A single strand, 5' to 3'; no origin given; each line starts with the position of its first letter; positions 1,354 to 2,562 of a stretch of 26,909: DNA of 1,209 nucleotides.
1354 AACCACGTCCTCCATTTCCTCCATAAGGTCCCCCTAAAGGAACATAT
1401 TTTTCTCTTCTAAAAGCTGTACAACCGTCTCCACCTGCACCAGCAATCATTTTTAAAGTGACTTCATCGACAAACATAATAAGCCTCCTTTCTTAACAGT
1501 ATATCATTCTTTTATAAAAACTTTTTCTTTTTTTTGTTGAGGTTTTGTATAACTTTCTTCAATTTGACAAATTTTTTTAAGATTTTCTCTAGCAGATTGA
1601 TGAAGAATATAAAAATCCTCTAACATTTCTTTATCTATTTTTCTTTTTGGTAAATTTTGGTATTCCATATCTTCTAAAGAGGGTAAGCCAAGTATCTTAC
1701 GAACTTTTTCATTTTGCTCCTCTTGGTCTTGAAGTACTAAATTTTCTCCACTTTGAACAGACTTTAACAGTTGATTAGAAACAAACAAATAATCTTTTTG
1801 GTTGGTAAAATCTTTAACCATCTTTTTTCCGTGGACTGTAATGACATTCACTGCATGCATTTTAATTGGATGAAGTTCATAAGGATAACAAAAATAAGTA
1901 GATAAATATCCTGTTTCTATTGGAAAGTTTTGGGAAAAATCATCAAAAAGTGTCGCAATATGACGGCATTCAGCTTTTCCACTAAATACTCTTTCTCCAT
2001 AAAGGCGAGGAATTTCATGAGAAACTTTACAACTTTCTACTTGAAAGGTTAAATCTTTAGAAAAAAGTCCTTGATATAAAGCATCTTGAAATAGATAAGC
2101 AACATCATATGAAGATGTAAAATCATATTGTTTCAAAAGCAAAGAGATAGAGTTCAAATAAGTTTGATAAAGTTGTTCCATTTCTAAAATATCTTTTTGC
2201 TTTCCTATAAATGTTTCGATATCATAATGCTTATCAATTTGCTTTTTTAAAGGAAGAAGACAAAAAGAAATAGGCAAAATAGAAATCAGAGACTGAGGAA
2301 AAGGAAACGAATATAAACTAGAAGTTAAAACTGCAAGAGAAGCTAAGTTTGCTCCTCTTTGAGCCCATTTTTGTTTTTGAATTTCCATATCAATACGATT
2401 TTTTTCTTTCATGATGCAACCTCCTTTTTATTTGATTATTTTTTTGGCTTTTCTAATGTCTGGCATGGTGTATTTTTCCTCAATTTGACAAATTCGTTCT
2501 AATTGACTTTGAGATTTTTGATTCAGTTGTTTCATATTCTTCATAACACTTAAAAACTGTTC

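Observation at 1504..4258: Tandem triplication of transglutaminase-like (Cys-His-Asp) membrane proteins at the position Spo0B occupies in Bacillus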

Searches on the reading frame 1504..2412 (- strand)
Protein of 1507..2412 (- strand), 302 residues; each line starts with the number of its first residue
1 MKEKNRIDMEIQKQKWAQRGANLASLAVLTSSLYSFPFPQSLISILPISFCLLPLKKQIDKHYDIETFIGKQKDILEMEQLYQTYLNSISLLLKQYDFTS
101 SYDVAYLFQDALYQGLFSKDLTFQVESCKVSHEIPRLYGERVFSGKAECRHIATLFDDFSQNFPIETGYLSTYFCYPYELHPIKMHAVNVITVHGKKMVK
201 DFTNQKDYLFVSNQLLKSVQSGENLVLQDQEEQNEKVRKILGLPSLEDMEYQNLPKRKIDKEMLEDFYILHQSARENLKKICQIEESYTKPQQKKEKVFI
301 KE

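Call 4: search_protein_families(library=pfam, proteins=[window:1507-2412:-], max_evalue=10)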
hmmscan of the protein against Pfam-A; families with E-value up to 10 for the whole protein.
window:1507-2412:- (302 aa): 0 families

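Call 5: search_protein_families(library=ncbifam, proteins=[window:1507-2412:-], max_evalue=10)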
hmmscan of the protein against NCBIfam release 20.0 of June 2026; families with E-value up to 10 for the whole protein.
window:1507-2412:- (302 aa): 1 family
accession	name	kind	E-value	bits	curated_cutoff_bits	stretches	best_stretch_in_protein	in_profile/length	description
NF011201.0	PRK14607.1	equivalog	0.067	11.8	670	1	180-233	163-216/534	bifunctional anthranilate synthase component II/anthranilate phosphoribosyltransferase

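Call 6: find_homologous_proteins(query=A1, max_evalue=0.001)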
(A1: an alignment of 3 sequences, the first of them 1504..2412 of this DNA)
Query A1 (3 sequences) (302 aa, profile of the alignment): 3 proteins with E <= 0.001 among 4681 candidates.
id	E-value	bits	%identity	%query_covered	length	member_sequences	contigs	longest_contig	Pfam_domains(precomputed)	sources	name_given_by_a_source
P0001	4.2e-147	508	100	100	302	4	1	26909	-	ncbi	-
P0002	2.8e-133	462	30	87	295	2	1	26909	-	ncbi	-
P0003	4.6e-13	67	30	33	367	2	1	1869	-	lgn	-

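Call 7: search_solved_structures(query=A1, max_evalue=10)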
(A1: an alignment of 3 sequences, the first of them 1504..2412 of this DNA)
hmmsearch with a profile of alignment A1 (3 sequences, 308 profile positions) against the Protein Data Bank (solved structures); distinct sequences matched with E-value up to 10: 0.

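Call 14: find_related_loci(query=A1, collection=genome_contigs, flank=8000)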
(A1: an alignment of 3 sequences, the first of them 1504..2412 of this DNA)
Query A1 (302 aa) in genome_contigs; peptide patterns used: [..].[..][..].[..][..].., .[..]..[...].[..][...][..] (x = any residue, [..] = any of these).
126 stretches matched a pattern, but none encodes a relative of the query by tblastn (E <= 1e-3).

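Call 18: search_protein_representatives(alignment_id=A1)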
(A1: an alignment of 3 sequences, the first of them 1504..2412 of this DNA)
Query: 3 sequences, 308 profile positions. Proteins with E-value up to 0.001 (for the whole library): 674; up to 1e-10: 109; up to 1e-30: 8. The best 150 are listed.
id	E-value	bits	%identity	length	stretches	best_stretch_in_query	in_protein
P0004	6.3e-156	535.0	-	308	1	1-307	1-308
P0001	1.3e-147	507.6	-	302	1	1-308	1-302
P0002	8.9e-134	462.2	-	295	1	9-308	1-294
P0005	1.6e-70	254.5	-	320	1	3-307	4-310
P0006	2.1e-56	208.1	-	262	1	77-307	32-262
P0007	4.7e-41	157.7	-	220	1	37-203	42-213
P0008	4.1e-35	138.2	-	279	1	69-303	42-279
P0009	6.0e-34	134.3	-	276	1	66-300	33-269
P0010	3.9e-17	79.1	-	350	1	45-216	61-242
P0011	8.6e-16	74.7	-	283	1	73-228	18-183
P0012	5.1e-15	72.2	-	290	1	76-223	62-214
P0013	5.6e-15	72.0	-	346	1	6-204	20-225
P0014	9.0e-15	71.4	-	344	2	72-176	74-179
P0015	9.1e-15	71.3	-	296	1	70-209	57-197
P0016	1.2e-14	70.9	-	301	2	72-168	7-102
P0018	4.1e-14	69.2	-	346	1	35-306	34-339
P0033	3.2e-13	66.3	-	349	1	10-215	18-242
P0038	4.9e-13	65.7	-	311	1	44-206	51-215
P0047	1.5e-12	64.0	-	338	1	6-200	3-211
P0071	7.9e-12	61.7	-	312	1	47-215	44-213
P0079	1.4e-11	60.8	-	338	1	34-282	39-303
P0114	1.2e-10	57.9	-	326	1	34-265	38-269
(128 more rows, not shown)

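Call 21: search_protein_families(library=pfam, alignment_id=A2, max_evalue=1)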
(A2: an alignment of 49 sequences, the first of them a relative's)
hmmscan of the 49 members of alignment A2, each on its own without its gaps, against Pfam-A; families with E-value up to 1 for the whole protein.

A. member 1, P0004 (308 aa): 0 families

B. families by the number of members that match (of 49 scanned): 57 families (the first 25 are shown)
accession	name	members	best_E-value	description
PF01841.26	Transglut_core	8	0.012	Transglutaminase-like superfamily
PF00797.23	Acetyltransf_2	2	0.00079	N-acetyltransferase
PF19191.5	HEF_HK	2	0.023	HEF_HK domain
PF15145.11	DUF4577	1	0.0024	Domain of unknown function (DUF4577)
PF16897.10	MMR_HSR1_Xtn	1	0.0064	C-terminal region of MMR_HSR1 domain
PF14254.12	DUF4348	1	0.014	Domain of unknown function (DUF4348)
PF00902.23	TatC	1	0.014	Sec-independent protein translocase protein (TatC)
PF22634.1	POL2_thumb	1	0.019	DNA polymerase epsilon catalytic subunit A, thumb domain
PF15645.12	Tox-PLDMTX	1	0.024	Dermonecrotoxin of the Papain-like fold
PF03792.18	PBC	1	0.024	PBC domain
PF08649.15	DASH_Dad1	1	0.03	DASH complex subunit Dad1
PF03661.18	TMEM33_Pom33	1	0.03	Transmembrane protein 33/Nucleoporin POM33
PF20875.2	SidC_C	1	0.034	SidC, C-terminal domain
PF14978.11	MRP-63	1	0.04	Mitochondrial ribosome protein 63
PF17780.6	OCRE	1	0.041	OCRE domain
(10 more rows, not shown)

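Call 22: search_solved_structures(query=A2, max_evalue=10, show_alignments=3)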
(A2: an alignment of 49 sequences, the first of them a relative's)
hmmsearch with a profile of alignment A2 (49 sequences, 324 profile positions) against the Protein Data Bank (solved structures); distinct sequences matched with E-value up to 10: 14.
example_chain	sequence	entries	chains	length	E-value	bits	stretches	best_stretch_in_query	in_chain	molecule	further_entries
6pfp_A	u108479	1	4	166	0.064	15.9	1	281-317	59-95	Myosin-7 fused to GP7 and EB1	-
3s4e_A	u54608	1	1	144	0.19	14.3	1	189-245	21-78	Dual specificity protein phosphatase 19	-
4d3q_A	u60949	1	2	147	0.21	14.2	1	189-242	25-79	DUAL SPECIFICITY PROTEIN PHOSPHATASE 19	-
4d3r_A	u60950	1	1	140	0.23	14.1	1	189-243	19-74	DUAL SPECIFICITY PROTEIN PHOSPHATASE 19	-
4d3p_A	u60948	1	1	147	0.25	13.9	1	189-242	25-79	DUAL SPECIFICITY PROTEIN PHOSPHATASE 19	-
9kns_A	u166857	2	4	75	0.43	13.1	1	72-105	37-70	Protein Hook homolog 3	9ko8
6h9l_A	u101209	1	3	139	0.63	12.6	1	253-317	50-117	Uncharacterized protein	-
3lnb_A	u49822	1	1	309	1.1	11.9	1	155-216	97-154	N-acetyltransferase family protein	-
9cfs_A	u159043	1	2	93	1.5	11.4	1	246-307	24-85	Long regulatory protein rop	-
1nt2_B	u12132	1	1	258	2.6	10.6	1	247-317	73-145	conserved hypothetical protein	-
8qat_A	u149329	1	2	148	3.5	10.1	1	73-105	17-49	Protein Hook homolog 3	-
8ek4_A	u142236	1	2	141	4.6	9.8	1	249-318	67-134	Ice-binding protein TIP-99a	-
2q6q_A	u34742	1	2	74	5.3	9.6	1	267-320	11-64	Spindle pole body component SPC42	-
5j2l_B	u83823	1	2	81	5.6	9.5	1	247-320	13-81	protein design 2L4HC2_11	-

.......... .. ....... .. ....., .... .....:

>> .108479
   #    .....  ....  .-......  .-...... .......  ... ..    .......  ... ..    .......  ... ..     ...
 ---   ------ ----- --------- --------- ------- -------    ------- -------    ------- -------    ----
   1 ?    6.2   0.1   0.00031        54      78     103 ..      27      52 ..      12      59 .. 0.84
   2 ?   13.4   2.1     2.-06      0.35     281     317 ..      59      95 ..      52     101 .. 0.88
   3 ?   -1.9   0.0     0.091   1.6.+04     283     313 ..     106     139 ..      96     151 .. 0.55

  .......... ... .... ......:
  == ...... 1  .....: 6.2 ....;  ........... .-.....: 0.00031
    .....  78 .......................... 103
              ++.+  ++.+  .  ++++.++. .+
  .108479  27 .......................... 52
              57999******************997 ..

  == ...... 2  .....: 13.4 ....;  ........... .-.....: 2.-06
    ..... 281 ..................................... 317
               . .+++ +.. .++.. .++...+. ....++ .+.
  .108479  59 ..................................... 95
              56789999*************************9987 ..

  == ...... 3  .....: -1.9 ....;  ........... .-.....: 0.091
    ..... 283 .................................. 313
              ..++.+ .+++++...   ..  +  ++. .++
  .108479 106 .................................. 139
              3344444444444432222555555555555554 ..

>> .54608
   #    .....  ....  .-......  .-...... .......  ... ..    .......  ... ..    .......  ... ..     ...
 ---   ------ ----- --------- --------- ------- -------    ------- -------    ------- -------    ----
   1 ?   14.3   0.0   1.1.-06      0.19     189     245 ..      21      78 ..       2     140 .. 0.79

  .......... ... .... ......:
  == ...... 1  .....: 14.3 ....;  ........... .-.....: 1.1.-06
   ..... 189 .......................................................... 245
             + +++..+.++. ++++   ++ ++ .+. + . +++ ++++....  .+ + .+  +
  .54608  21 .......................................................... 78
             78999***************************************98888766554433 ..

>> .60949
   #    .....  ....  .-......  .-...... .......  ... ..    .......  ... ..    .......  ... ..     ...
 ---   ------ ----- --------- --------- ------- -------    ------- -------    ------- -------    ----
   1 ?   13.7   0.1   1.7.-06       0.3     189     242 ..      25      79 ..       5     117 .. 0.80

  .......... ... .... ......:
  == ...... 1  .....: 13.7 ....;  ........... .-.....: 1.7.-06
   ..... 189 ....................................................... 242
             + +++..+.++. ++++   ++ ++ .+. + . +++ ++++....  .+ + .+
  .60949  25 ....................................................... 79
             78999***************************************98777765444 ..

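Call 23: find_homologous_proteins(query=A2, max_evalue=0.00001)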
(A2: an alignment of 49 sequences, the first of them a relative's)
Query A2 (49 sequences) (308 aa, profile of the alignment): 9 proteins with E <= 0.00001 among 7309 candidates.
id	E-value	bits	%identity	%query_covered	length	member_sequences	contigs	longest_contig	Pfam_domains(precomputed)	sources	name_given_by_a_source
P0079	9.4e-70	254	22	63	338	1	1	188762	-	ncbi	-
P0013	2.0e-66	243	28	66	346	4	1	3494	-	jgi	jgi:hypothetical protein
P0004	1.1e-63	234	100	100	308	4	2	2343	-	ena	-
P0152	3.4e-62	229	26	28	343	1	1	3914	-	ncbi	-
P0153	4.0e-58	215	29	26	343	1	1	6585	-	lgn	-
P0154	2.3e-55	206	32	29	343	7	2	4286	-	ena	-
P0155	1.4e-54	204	25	42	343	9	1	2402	-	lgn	-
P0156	1.7e-51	194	33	15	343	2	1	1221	-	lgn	-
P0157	1.7e-24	105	27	26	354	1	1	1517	-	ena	-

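Call 25: find_encoding_contigs(protein=P0079, flank=8000, max_places=4)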
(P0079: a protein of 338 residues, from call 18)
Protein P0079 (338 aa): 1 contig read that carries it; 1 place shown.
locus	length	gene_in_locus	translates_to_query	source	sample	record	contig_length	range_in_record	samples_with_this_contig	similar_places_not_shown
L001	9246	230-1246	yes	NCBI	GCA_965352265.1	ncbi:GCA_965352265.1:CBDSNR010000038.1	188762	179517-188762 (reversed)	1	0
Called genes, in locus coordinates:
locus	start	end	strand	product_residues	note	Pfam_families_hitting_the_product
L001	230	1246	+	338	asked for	-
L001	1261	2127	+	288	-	-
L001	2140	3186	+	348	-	-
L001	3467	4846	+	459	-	PF28494:GlyRS_ins_1 (faint), PF00587:tRNA-synt_2b, PF03129:HGTP_anticodon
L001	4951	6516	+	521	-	-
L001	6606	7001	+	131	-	PF04472:SepF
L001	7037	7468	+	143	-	PF05103:DivIVA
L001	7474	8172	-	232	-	PF04542:Sigma70_r2, PF04545:Sigma70_r4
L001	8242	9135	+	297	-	-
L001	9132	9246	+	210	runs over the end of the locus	PF18075:FtsX_ECD (weak)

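Call 27: find_encoding_contigs(protein=P0004, flank=8000, max_places=6)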
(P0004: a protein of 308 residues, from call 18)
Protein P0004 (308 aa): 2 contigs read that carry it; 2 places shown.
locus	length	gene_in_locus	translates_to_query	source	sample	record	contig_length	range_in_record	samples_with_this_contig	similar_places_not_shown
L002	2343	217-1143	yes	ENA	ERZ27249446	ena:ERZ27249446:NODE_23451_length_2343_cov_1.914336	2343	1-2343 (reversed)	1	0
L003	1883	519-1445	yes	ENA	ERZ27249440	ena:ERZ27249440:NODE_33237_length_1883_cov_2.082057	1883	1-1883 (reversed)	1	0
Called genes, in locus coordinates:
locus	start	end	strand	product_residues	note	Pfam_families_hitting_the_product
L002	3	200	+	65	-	?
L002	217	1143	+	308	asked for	-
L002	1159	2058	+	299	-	-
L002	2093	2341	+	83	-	?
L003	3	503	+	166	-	?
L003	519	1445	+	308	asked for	-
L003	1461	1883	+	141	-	?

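Call 31: predict_structure(alignment_id=A2)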
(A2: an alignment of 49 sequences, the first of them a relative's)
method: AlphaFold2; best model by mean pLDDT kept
length: 308 residues; sequences in the alignment: 49
mean_pLDDT: 89.6   pTM: 0.83
mean pLDDT of the five models: 89.6, 89.3, 89.0, 88.3, 88.2
residues with pLDDT >= 90: 203; 70-90: 80; 50-70: 20; < 50: 5
segments of 3 or more residues with pLDDT < 50: 304-308
pLDDT, mean of each block of 10 residues (from residue 1): 75 78 66 78 80 85 85 96 98 98 98 98 93 86 96 97 96 91 89 98 98 97 95 80 98 97 96 98 98 83 47
secondary structure, 60 per line:
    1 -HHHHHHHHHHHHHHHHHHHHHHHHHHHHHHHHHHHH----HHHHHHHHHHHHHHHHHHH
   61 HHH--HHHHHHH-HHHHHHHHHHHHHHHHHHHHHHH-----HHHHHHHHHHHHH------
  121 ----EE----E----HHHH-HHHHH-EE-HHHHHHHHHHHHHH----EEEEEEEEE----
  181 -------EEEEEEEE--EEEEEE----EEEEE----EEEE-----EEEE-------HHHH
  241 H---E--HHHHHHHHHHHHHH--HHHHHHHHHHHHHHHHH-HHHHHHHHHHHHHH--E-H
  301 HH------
elements in order: H2-37 H42-63 H66-72 H74-96 H102-114 H136-139 H141-145 H150-163 E168-176 E188-195 E198-203 E208-212 E217-220 E226-229 H237-241 H248-261 H264-280 H282-295

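Call 36: fold_search(model_id=the predicted structure, library=pdb)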
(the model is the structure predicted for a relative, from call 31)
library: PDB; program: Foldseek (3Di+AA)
matches with E <= 10: 261; with E <= 0.001: 0
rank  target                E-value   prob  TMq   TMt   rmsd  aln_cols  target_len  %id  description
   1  2bsz_B                1.1e-03  1.00  0.30  0.34   7.2       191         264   15  Structure of Mesorhizobium loti arylamine N-acetyltransferase 1 (released 2005-05-25)
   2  4nv7_B                1.8e-03  1.00  0.31  0.34   6.9       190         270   14  Crystal Structure of Mesorhizobium Loti Arylamine N-acetyltransferase 1 In Complex With CoA (released 2015-01-21)
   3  2ija                  3.1e-03  1.00  0.29  0.30   8.3       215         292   12  Human N-acetyltransferase 1 F125S mutant (released 2006-11-28)
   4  2pqt                  3.1e-03  1.00  0.29  0.30   7.8       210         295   12  Human N-acetyltransferase 1 (released 2007-05-15)
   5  2bsz_A                3.4e-03  1.00  0.25  0.28   6.0       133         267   15  Structure of Mesorhizobium loti arylamine N-acetyltransferase 1 (released 2005-05-25)
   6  4nv7_A                4.1e-03  1.00  0.28  0.31   6.7       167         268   14  Crystal Structure of Mesorhizobium Loti Arylamine N-acetyltransferase 1 In Complex With CoA (released 2015-01-21)
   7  1e2t_A                5.6e-03  1.00  0.29  0.32   7.8       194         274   12  Arylamine N-acetyltransferase (NAT) from Salmonella typhimurium (released 2000-07-07)
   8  1w6f_D                5.9e-03  1.00  0.26  0.29   7.4       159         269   14  Arylamine N-acetyltransferase from Mycobacterium smegmatis with the anti-tubercular drug isoniazid bound in the active (released 2005-02-23)
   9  1w5r_A                7.6e-03  0.99  0.25  0.28   7.6       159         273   14  X-ray crystallographic structure of a C70Q Mycobacterium smegmatis N- arylamine Acetyltransferase (released 2005-05-11)
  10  1w6f_C                8.9e-03  1.00  0.25  0.28   5.0       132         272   16  Arylamine N-acetyltransferase from Mycobacterium smegmatis with the anti-tubercular drug isoniazid bound in the active (released 2005-02-23)
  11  4b55                  8.9e-03  1.00  0.29  0.33   7.2       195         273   11  Crystal Structure of the Covalent Adduct Formed between Mycobacterium marinum Aryalamine N-acetyltransferase and Phenyl  (released 2013-01-16)
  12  1w4t                  9.4e-03  0.99  0.30  0.32   7.5       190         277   10  X-ray crystallographic structure of Pseudomonas aeruginosa arylamine N-acetyltransferase (released 2005-08-03)
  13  4nv8_A                9.4e-03  0.99  0.29  0.32   7.8       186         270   14  Crystal Structure of Mesorhizobium Loti Arylamine N-acetyltransferase F42W Mutant (released 2015-01-21)
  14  2vfc_B                9.4e-03  0.95  0.25  0.28  13.0       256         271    9  The structure of Mycobacterium marinum arylamine N-acetyltransferase in complex with CoA (released 2007-12-18)
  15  4bgf_C                1.1e-02  0.99  0.29  0.32   8.3       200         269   13  The 3D-structure of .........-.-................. from M. tuberculosis (released 2013-07-24)
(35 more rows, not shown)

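Call 40: list_cluster_members(proteins=[P0001, P0002, P0004, P0079, P0005, P0006])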
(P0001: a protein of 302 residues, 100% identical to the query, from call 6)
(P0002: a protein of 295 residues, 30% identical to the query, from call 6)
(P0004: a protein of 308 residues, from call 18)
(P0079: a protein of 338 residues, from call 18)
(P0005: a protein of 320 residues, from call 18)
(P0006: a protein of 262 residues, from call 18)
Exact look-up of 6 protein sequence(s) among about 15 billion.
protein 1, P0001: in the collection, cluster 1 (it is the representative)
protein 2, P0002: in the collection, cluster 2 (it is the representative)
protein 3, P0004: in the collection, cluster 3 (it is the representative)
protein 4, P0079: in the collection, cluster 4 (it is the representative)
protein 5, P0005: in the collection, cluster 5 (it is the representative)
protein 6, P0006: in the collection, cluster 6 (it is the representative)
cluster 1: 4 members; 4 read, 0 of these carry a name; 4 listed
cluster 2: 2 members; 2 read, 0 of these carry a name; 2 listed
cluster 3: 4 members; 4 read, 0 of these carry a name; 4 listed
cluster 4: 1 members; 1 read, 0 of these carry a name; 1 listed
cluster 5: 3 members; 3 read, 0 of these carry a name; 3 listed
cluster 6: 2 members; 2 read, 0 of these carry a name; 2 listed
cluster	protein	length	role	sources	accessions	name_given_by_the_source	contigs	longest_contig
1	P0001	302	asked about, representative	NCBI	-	-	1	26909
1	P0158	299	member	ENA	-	-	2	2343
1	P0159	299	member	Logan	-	-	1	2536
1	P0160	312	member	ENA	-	-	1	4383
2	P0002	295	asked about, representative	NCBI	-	-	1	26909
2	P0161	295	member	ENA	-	-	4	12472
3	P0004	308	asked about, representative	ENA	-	-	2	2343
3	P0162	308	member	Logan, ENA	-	-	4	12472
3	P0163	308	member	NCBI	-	-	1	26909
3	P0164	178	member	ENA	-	-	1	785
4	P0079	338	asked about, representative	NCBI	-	-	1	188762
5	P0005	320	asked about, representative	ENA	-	-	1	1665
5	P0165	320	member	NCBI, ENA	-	-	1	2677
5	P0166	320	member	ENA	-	-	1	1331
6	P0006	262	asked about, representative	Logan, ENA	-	-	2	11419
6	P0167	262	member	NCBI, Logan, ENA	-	-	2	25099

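Call 41: find_encoding_contigs(protein=P0001, flank=10000, max_places=6)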
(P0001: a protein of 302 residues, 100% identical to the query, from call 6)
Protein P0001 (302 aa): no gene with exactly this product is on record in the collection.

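Call 42: find_encoding_contigs(protein=P0167, flank=10000, max_places=4)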
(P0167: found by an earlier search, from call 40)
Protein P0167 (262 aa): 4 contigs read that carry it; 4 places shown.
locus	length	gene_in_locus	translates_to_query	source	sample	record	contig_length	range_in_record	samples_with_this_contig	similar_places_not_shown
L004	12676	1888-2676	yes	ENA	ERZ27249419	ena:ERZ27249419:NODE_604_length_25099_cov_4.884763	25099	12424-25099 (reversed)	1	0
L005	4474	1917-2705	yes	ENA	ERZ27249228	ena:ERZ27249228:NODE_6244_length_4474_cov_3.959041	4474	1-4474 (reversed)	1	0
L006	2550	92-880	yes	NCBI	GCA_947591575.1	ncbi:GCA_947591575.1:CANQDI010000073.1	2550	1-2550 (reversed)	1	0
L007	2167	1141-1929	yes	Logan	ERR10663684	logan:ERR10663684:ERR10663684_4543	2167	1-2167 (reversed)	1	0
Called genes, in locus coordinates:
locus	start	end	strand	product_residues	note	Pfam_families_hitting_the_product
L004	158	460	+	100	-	PF00829:Ribosomal_L21p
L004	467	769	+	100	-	PF04327:Peptidase_Prp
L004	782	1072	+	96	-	PF01016:Ribosomal_L27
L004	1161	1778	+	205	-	-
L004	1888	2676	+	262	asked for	-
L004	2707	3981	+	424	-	PF01018:GTP1_OBG, PF02421:FeoB_N, PF01926:MMR_HSR1, PF09269:DUF1967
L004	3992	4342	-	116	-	PF02643:DUF192 (weak)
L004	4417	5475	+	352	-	PF01368:DHH, PF02272:DHHA1 (weak)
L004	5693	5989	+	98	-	PF00312:Ribosomal_S15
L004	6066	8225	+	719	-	PF01138:RNase_PH, PF03725:RNase_PH_C, PF03726:PNPase, PF01138:RNase_PH, PF03725:RNase_PH_C (weak), PF00575:S1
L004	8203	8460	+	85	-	PF07866:DUF1653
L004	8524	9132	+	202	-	-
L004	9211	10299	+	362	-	PF03033:Glyco_transf_28, PF04101:Glyco_tran_28_C, PF06722:EryCIII-like_C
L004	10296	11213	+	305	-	PF01565:FAD_binding_4, PF02873:MurB_C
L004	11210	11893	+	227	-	PF08478:POTRA_1, PF03799:FtsQ_DivIB_C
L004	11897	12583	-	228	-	PF02517:Rce1-like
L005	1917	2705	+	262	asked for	-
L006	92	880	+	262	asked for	-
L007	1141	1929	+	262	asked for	-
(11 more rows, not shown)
